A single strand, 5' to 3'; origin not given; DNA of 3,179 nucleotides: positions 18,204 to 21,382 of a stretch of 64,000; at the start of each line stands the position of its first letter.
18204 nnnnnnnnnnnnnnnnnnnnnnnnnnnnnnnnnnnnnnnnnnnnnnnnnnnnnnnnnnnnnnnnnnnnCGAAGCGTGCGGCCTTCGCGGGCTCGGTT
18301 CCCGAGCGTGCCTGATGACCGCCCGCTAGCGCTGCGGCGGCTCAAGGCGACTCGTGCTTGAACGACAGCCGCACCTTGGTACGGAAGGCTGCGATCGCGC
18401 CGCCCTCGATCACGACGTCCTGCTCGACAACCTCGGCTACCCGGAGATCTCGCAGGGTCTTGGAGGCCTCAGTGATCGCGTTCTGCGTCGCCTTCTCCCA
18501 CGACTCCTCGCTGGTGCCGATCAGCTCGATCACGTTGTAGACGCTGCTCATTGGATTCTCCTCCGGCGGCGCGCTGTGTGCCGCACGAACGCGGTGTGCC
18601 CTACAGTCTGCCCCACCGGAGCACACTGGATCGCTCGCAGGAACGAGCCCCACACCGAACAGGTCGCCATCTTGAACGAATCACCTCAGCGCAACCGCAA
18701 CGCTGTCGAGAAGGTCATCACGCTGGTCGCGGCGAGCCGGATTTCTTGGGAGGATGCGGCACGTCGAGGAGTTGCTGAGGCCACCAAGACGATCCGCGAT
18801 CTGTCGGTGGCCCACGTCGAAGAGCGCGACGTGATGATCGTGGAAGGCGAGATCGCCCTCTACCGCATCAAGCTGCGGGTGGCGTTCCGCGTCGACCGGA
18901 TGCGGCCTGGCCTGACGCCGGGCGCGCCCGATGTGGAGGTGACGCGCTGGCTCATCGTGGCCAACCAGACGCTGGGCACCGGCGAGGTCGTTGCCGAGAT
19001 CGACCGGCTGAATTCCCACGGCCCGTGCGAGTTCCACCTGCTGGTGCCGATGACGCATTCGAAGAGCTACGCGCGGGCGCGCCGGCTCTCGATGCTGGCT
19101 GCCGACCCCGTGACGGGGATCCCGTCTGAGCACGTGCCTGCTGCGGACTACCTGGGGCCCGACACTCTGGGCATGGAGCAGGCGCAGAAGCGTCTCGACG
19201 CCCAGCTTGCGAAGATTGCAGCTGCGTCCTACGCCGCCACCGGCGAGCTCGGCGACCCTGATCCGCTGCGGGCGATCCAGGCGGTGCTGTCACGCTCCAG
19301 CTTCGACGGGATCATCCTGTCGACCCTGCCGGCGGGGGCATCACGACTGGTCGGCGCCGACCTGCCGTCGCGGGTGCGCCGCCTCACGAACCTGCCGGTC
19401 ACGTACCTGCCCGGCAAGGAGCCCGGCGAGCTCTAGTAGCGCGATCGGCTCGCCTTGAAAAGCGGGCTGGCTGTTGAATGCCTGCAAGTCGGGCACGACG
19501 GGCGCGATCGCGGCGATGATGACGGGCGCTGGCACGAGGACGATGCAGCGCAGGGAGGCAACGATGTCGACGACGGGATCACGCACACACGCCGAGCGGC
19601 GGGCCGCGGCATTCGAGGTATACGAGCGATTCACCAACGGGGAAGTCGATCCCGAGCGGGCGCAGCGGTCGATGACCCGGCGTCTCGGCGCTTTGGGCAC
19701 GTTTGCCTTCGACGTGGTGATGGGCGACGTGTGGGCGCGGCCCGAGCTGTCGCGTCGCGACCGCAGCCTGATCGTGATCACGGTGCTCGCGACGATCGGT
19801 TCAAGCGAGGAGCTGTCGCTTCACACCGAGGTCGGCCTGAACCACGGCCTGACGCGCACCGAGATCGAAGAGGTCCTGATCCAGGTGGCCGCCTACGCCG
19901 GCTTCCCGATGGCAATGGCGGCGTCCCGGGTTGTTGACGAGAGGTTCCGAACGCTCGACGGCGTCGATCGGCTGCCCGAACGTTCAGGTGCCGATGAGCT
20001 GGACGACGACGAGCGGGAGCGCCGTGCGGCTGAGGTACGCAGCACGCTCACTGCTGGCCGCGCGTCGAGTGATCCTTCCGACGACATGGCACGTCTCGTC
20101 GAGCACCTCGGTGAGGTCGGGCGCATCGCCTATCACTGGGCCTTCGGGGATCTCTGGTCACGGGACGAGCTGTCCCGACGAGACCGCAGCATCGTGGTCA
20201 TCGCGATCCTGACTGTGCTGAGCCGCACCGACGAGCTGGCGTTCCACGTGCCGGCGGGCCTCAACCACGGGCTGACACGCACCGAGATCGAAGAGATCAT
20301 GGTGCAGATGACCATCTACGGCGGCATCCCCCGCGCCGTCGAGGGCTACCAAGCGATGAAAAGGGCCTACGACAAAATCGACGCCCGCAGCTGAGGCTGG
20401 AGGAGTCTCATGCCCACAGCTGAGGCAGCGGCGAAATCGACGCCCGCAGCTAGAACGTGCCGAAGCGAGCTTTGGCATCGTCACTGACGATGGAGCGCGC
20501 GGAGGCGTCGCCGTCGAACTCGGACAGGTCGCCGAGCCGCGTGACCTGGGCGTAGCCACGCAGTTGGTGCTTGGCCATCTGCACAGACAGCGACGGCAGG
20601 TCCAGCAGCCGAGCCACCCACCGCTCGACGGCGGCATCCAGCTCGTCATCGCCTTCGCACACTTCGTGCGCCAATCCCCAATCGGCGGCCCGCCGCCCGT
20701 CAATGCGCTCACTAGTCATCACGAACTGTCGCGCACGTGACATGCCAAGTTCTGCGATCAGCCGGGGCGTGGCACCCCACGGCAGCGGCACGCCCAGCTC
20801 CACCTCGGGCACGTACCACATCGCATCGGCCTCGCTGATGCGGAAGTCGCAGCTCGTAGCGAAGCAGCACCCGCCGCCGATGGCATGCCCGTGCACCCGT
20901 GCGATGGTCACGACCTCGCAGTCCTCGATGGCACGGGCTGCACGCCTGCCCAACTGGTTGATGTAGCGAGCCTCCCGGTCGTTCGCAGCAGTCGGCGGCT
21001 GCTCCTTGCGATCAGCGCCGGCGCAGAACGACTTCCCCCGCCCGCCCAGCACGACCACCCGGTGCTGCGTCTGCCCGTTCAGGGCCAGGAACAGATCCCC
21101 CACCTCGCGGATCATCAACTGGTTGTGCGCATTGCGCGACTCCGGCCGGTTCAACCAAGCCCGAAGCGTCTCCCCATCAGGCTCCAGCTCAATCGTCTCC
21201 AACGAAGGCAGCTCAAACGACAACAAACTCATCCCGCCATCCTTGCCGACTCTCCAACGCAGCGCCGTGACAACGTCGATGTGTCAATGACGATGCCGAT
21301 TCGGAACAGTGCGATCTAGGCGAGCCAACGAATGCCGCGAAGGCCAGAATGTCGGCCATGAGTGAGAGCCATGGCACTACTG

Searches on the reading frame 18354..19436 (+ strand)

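Call 63: search_protein_families(library=pfam, proteins=[window:18354-19436:+], max_evalue=0.001)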
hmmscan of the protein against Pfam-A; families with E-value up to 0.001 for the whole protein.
window:18354-19436:+ (360 aa): 1 family
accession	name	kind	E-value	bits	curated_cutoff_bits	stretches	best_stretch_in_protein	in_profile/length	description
PF07311.17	Dodecin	-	1.7e-18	67.1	22.5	1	118-181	1-64/64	Dodecin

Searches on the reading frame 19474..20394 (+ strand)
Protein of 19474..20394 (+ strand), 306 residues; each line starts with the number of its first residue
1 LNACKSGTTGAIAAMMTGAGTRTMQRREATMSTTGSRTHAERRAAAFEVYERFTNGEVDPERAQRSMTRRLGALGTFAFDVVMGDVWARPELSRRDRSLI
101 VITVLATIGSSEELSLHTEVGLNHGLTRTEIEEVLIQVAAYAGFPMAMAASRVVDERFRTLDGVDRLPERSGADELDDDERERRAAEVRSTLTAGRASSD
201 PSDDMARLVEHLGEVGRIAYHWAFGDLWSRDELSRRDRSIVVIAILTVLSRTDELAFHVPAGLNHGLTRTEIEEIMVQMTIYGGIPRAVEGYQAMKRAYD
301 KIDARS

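Call 63: search_protein_families(library=pfam, proteins=[window:19474-20394:+], max_evalue=0.001)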
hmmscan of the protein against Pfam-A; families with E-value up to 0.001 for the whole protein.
window:19474-20394:+ (306 aa): 1 family
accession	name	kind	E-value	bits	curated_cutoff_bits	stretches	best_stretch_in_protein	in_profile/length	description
PF02627.25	CMD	-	1.1e-35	121.9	23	2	80-156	9-84/84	Carboxymuconolactone decarboxylase family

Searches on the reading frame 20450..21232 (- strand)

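Call 63: search_protein_families(library=pfam, proteins=[window:20450-21232:-], max_evalue=0.001)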
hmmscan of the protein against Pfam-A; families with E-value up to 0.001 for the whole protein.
window:20450-21232:- (260 aa): 2 families
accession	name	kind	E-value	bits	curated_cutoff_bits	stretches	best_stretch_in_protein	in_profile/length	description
PF00378.25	ECH_1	-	3.8e-38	131.7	27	1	27-238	11-218/251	Enoyl-CoA hydratase/isomerase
PF16113.10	ECH_2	-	8.2e-19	68.7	27.2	1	25-196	4-176/335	Enoyl-CoA hydratase/isomerase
